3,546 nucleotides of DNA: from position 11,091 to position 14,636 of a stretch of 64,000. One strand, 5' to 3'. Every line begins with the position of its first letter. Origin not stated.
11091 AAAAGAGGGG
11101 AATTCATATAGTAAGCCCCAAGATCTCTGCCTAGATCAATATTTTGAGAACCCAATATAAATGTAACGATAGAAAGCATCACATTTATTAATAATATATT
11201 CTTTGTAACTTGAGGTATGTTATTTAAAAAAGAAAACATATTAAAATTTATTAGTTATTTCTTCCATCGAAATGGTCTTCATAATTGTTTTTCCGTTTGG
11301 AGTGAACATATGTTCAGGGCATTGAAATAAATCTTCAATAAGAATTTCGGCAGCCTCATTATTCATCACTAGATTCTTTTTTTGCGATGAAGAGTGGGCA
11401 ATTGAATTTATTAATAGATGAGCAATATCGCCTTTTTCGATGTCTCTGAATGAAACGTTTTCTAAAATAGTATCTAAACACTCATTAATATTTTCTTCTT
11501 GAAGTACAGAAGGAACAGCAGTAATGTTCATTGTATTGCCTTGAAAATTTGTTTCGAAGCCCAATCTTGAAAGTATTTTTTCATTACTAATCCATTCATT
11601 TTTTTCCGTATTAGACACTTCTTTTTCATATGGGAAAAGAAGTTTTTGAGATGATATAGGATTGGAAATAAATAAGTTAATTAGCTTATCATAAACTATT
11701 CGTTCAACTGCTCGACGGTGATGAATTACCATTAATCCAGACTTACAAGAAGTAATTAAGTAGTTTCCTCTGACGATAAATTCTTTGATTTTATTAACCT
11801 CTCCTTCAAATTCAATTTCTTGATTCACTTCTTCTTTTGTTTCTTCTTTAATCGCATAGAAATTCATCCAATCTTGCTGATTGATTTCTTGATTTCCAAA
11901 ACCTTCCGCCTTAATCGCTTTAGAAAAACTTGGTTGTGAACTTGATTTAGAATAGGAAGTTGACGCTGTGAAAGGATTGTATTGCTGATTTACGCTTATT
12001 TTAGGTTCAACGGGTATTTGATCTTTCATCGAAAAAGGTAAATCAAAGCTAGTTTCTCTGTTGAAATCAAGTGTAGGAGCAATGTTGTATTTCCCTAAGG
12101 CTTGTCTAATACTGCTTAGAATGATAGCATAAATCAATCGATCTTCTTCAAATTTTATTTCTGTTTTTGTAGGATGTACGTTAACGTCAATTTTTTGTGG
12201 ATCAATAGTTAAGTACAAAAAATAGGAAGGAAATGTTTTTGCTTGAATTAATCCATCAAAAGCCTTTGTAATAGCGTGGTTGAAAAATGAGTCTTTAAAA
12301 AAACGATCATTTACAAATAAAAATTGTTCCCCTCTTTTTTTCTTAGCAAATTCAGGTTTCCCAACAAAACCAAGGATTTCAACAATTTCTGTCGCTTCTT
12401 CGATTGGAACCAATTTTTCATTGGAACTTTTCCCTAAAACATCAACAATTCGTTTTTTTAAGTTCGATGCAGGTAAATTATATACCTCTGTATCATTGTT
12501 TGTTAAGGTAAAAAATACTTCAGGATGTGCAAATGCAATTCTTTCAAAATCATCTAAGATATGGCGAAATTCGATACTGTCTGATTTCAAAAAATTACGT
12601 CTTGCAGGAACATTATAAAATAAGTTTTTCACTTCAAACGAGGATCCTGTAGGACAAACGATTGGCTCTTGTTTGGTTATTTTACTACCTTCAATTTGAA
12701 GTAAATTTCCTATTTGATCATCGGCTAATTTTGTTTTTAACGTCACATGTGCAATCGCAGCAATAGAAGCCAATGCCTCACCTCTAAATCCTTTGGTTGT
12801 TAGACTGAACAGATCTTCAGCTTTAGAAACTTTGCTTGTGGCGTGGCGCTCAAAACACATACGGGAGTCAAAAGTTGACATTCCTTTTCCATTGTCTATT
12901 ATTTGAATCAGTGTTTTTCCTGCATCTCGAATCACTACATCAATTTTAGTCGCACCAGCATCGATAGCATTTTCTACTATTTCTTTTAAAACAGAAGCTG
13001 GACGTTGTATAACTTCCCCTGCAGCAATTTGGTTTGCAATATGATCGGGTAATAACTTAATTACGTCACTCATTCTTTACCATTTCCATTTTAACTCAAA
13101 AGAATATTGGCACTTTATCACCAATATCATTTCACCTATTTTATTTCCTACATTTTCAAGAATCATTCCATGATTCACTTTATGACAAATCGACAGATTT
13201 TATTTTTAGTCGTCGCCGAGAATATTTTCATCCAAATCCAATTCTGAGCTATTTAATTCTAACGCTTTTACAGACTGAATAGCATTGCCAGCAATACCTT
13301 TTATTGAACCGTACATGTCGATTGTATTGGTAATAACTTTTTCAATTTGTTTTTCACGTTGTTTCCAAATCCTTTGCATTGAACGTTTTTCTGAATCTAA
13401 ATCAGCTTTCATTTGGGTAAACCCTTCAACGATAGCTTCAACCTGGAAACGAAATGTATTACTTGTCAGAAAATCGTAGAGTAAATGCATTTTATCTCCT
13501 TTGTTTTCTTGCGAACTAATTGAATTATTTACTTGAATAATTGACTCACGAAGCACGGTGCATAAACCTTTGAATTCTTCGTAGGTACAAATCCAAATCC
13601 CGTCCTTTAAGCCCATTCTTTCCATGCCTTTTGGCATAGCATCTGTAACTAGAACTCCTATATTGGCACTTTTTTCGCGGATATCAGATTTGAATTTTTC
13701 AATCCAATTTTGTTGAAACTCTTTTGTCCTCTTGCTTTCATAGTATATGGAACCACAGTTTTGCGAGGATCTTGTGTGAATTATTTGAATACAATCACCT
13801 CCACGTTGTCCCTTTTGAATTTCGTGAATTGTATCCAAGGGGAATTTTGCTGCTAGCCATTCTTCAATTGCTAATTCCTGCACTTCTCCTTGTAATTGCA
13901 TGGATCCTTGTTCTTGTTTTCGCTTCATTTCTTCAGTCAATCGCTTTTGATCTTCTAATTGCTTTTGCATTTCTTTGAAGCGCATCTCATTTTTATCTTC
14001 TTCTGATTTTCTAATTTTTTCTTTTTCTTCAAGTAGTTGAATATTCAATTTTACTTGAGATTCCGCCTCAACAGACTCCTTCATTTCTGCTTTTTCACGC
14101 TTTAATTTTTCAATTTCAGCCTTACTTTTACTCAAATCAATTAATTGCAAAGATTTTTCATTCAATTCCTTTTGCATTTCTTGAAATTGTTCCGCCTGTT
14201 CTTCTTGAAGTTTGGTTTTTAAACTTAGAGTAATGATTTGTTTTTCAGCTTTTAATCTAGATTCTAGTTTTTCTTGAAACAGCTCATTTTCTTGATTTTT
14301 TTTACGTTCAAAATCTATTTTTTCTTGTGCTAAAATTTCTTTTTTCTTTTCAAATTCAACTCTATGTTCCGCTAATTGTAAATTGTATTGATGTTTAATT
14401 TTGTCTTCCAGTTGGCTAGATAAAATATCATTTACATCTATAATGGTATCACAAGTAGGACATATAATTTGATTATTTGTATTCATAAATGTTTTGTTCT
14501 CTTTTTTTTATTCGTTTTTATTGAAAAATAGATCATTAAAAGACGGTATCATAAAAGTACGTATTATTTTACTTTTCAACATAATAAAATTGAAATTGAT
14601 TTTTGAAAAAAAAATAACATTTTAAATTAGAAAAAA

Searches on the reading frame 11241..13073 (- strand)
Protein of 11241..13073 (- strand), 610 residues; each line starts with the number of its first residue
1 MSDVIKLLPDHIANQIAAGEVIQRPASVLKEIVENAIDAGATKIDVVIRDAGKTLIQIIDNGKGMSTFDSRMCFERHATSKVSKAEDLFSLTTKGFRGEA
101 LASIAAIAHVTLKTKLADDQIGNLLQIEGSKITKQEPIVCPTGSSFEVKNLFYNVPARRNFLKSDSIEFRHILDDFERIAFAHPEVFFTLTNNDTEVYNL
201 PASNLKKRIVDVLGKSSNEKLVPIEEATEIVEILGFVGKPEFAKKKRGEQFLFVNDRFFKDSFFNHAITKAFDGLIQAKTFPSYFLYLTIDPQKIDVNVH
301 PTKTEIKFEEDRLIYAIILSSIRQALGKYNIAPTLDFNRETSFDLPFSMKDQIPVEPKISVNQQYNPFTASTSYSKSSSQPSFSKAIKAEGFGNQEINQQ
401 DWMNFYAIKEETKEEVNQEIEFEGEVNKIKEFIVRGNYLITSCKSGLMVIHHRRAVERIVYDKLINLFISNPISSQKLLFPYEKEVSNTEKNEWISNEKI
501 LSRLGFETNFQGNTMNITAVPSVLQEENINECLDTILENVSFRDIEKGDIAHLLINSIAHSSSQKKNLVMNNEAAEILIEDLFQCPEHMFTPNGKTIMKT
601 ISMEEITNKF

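Call 82: search_protein_families(library=pfam, proteins=[window:11241-13073:-], max_evalue=0.0001)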
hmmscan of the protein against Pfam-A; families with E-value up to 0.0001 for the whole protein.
window:11241-13073:- (610 aa): 4 families
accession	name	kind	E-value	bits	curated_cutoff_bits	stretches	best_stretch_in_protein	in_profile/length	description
PF01119.25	DNA_mis_repair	-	1.5e-34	118.6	26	1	210-326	2-118/119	DNA mismatch repair protein, C-terminal domain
PF08676.16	MutL_C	-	3.8e-20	72.5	25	1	433-566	3-138/142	MutL C terminal dimerisation domain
PF13589.12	HATPase_c_3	-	2e-13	50.9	25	1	26-145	4-123/137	Histidine kinase-, DNA gyrase B-, and HSP90-like ATPase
PF02518.31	HATPase_c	-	1.7e-07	32.1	26.4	1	23-79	4-63/111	Histidine kinase-, DNA gyrase B-, and HSP90-like ATPase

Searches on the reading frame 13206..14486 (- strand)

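Call 82: search_protein_families(library=pfam, proteins=[window:13206-14486:-], max_evalue=0.0001)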
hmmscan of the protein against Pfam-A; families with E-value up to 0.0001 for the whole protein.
window:13206-14486:- (426 aa): 1 family
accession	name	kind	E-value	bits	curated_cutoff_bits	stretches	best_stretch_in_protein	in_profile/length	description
PF09903.14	DUF2130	-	6.1e-79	265.4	26.7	1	168-412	3-253/255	Uncharacterized protein conserved in bacteria (DUF2130)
